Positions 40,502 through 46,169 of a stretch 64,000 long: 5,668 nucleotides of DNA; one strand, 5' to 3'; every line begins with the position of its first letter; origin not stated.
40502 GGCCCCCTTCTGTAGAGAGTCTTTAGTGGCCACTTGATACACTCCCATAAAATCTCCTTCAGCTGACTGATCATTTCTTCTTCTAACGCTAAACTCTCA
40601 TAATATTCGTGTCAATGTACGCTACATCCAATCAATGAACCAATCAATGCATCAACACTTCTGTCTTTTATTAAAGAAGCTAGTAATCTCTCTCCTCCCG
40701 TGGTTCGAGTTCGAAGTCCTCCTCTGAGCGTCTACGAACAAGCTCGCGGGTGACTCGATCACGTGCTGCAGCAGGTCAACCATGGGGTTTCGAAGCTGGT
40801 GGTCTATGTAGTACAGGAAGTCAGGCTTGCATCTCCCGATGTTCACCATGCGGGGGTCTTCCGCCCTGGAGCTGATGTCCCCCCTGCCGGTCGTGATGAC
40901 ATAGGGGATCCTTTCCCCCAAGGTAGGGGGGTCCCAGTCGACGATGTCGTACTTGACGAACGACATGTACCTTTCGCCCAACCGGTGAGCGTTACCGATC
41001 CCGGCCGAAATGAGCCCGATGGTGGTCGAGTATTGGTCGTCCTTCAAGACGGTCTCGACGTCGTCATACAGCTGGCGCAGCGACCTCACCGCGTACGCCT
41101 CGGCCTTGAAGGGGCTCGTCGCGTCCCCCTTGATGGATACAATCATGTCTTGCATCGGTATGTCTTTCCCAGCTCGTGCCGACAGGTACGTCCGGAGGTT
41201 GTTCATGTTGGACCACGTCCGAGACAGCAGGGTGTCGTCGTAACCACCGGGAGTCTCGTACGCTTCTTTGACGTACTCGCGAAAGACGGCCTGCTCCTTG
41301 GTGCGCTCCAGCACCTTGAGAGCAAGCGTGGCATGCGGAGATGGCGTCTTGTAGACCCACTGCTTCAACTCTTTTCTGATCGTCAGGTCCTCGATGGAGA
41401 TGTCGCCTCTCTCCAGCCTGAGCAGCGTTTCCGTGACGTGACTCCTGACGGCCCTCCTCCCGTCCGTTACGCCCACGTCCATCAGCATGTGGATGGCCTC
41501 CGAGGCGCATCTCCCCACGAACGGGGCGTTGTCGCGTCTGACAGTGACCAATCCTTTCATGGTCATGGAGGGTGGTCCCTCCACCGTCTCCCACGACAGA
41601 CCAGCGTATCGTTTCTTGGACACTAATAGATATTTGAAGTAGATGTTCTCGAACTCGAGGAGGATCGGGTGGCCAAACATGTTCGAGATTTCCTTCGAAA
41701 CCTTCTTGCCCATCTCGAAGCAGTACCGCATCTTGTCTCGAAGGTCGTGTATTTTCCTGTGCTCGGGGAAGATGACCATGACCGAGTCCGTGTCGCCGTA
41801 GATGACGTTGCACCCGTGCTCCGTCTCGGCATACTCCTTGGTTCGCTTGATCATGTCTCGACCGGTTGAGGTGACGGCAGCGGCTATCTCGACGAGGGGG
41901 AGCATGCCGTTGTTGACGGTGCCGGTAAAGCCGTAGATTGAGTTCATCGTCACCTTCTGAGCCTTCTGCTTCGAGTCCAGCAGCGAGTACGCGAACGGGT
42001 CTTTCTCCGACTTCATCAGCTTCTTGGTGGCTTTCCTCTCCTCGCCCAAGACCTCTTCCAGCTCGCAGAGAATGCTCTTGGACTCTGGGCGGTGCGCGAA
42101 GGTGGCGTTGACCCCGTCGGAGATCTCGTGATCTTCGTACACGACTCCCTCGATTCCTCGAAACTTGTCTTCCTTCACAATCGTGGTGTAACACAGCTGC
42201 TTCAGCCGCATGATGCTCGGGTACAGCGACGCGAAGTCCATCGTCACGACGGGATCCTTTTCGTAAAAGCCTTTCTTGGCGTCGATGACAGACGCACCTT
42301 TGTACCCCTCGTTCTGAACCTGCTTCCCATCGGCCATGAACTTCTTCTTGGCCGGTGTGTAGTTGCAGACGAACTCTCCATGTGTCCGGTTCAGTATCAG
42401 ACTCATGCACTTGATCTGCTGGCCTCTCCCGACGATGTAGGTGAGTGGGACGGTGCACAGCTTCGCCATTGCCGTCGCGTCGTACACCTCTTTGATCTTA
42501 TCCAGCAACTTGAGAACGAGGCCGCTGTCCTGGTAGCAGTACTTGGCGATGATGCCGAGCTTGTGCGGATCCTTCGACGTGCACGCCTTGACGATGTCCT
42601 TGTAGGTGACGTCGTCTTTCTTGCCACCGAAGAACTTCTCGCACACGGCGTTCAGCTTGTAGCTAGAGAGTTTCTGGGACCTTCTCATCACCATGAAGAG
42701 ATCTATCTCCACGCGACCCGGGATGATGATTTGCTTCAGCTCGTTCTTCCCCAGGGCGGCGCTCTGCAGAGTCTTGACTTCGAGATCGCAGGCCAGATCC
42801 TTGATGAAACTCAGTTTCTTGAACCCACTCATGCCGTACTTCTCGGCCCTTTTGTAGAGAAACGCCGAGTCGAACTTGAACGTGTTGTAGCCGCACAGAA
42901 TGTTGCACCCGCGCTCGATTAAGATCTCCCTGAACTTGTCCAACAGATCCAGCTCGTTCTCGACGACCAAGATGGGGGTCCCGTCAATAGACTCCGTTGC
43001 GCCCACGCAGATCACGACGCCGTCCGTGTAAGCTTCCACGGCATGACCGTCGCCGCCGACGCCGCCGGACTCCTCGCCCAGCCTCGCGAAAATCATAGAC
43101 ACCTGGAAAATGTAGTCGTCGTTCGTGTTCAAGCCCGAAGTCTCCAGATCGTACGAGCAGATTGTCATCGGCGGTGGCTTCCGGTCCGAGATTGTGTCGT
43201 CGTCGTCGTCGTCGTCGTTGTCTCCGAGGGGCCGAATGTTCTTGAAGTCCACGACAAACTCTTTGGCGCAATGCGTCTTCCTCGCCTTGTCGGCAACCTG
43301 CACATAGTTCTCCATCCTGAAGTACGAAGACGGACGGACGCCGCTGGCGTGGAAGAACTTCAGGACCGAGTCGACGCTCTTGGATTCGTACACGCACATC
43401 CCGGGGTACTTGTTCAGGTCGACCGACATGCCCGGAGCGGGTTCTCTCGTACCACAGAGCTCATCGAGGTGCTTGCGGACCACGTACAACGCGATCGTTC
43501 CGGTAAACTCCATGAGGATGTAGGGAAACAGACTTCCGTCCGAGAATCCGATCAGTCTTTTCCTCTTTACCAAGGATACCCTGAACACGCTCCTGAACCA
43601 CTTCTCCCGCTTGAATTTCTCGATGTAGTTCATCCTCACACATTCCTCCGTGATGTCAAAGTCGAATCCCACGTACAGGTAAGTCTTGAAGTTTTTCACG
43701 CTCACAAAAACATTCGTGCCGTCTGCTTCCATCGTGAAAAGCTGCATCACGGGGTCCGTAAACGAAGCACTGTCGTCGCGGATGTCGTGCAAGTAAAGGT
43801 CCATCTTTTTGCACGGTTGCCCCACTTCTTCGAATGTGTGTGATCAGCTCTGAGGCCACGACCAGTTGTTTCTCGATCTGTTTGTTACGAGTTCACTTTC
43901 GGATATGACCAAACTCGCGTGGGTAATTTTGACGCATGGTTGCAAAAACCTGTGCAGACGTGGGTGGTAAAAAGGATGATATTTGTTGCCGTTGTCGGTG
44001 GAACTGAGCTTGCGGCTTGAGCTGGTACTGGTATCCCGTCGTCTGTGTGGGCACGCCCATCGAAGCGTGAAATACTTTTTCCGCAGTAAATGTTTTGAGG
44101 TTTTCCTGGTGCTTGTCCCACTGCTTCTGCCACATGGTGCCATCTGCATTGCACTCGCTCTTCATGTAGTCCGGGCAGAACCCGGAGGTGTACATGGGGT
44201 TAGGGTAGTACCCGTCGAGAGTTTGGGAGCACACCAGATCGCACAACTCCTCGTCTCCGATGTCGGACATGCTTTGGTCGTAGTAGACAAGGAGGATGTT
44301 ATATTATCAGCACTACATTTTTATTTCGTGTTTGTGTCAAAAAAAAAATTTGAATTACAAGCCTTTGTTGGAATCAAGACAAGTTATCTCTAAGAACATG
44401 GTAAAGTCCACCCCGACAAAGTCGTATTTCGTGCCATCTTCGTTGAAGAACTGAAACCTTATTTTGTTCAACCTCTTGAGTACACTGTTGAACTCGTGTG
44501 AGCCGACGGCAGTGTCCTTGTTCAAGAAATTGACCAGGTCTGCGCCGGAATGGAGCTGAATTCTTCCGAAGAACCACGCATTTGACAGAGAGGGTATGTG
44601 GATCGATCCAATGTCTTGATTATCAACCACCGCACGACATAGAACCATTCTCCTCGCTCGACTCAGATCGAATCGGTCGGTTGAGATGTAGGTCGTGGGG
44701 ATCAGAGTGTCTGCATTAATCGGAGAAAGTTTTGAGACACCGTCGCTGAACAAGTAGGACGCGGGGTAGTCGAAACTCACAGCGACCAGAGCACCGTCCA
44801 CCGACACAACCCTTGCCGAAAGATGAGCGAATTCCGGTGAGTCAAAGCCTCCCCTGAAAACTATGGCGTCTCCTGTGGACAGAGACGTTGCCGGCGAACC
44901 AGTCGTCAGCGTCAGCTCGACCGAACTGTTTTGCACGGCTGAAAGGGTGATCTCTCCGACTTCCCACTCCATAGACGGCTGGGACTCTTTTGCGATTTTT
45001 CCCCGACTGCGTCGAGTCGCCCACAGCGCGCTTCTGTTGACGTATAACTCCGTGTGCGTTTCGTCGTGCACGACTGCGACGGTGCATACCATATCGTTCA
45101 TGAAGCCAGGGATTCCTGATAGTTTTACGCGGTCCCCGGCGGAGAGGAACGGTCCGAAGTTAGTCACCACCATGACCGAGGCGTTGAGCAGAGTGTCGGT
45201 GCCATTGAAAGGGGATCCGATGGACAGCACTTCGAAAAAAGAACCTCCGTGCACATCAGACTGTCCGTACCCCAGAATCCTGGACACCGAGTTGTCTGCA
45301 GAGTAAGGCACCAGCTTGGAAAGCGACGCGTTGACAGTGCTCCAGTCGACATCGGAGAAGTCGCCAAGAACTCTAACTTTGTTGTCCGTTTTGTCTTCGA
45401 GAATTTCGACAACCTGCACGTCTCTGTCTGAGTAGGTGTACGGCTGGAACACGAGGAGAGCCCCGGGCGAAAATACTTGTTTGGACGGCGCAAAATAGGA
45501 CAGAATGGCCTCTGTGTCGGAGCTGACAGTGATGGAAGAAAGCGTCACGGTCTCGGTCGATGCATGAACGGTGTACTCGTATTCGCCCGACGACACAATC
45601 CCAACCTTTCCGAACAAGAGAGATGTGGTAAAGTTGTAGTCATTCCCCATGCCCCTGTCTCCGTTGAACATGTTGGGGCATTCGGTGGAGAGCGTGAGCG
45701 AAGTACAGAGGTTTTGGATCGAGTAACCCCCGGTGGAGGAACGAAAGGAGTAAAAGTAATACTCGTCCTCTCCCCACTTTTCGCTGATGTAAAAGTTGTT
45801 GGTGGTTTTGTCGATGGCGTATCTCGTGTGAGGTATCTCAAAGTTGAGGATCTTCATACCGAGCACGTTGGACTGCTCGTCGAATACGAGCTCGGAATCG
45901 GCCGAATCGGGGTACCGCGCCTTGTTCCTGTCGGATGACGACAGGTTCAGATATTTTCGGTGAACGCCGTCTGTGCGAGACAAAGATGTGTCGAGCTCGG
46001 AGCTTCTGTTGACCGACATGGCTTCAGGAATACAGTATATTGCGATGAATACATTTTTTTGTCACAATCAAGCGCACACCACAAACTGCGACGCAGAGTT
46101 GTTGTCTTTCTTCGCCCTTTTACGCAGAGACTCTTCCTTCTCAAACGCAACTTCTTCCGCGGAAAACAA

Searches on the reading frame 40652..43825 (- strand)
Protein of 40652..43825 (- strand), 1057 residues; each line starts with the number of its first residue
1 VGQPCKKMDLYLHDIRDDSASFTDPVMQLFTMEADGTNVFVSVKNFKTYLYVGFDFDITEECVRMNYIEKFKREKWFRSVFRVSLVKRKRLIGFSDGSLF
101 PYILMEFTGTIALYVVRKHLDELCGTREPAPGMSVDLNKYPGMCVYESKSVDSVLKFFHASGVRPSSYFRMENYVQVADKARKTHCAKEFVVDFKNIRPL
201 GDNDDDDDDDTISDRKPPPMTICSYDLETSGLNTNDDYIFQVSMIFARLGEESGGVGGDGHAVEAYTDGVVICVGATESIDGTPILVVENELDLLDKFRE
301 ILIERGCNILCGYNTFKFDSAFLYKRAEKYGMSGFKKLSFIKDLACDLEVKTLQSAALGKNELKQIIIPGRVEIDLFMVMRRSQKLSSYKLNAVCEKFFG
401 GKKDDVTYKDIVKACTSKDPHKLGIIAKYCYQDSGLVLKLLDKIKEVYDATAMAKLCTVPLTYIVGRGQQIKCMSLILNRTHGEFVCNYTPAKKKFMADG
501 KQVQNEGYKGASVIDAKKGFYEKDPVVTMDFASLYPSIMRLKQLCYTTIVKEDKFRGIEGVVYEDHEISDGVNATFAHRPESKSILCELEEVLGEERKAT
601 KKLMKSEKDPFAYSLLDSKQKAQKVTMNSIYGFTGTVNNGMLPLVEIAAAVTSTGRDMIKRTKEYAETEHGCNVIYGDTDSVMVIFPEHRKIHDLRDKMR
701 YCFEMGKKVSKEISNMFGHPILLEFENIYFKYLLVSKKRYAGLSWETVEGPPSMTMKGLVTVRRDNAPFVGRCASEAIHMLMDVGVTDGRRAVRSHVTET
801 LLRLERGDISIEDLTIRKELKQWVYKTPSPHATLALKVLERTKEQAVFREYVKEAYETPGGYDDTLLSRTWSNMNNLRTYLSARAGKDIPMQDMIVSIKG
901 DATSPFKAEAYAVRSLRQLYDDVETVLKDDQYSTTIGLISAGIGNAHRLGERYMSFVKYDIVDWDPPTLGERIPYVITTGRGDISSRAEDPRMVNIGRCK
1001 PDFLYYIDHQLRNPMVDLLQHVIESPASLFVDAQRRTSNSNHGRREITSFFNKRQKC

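Call 78: search_protein_families(library=pfam, proteins=[window:40652-43825:-], max_evalue=0.01)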
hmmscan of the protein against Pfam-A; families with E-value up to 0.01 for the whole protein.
window:40652-43825:- (1057 aa): 4 families
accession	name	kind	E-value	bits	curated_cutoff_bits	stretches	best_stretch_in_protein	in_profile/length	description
PF00136.26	DNA_pol_B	-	9.4e-92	308.6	23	2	459-852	1-403/453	DNA polymerase family B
PF03104.25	DNA_pol_B_exo1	-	5e-25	88.8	23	1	150-394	7-242/242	DNA polymerase family B, exonuclease domain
PF13482.12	RNase_H_2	-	0.0025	18.2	22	0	308-442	59-162/165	RNase_H superfamily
PF03175.18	DNA_pol_B_2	-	0.0063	15.9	25.8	1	417-549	128-255/468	DNA polymerase type B, organellar and viral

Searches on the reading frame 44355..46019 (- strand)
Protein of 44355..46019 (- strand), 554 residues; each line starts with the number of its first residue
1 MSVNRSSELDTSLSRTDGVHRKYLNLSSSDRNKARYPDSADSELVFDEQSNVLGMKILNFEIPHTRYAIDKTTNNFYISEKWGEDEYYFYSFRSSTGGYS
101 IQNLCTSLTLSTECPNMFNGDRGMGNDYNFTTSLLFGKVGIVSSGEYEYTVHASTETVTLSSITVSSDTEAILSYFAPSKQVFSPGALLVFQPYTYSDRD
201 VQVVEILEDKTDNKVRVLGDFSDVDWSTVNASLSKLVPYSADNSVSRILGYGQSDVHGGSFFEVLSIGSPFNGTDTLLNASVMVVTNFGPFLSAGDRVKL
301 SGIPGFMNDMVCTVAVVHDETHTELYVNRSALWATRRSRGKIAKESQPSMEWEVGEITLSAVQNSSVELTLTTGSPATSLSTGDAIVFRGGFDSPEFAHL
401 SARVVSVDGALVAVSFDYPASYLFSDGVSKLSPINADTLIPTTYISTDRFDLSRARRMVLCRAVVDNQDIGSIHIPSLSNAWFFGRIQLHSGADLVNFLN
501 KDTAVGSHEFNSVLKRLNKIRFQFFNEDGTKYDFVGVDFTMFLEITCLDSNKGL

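Call 78: search_protein_families(library=pfam, proteins=[window:44355-46019:-], max_evalue=0.01)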
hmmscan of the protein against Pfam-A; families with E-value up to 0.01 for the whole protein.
window:44355-46019:- (554 aa): 1 family
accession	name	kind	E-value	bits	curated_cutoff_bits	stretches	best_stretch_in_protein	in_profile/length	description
PF19254.5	DUF5901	-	3.8e-14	52.9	26.4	1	24-110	17-111/533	Family of unknown function (DUF5901)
